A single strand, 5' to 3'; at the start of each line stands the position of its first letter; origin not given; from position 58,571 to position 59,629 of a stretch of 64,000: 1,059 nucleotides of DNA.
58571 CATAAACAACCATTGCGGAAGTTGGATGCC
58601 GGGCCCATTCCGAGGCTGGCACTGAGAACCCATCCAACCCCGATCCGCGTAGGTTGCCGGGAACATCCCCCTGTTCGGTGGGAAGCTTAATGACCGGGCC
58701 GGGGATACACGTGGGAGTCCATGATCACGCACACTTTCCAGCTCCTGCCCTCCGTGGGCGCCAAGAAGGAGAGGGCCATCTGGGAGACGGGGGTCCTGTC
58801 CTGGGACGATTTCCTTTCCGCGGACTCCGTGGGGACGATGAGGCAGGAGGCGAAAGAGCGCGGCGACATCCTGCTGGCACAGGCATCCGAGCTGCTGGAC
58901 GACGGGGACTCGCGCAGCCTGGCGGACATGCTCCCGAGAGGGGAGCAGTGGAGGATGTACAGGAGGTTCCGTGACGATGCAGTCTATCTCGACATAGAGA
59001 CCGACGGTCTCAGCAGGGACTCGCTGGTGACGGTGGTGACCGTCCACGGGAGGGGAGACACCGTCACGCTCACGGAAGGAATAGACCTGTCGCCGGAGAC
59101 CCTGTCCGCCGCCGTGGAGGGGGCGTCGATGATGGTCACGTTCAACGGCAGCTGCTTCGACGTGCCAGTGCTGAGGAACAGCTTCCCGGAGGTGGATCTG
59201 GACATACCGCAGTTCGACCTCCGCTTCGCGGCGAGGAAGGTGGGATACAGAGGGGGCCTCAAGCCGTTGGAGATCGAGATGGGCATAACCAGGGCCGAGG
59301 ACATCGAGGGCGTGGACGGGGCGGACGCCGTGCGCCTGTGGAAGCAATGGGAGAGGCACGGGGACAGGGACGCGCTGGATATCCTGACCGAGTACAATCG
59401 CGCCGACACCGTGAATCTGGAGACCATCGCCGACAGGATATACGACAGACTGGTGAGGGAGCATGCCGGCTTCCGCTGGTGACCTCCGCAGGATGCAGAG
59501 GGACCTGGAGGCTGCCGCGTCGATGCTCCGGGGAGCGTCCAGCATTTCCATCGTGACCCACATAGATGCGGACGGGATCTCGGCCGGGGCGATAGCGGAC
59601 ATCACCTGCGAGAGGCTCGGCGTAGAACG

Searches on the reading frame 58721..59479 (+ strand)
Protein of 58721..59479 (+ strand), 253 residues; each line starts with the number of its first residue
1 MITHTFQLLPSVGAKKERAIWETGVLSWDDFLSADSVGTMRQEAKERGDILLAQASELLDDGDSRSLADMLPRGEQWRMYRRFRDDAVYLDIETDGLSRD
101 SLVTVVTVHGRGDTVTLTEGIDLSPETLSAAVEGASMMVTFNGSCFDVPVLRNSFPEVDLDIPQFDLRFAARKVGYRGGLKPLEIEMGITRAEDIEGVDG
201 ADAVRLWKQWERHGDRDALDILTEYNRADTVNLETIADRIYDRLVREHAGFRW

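Call 54: search_protein_families(library=pfam, proteins=[window:58721-59479:+], max_evalue=0.00001)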
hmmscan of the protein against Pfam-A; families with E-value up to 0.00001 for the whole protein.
window:58721-59479:+ (253 aa): 1 family
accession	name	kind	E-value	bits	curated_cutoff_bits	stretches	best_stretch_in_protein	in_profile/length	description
PF13482.12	RNase_H_2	-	6.2e-33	114.5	22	1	88-240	1-164/165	RNase_H superfamily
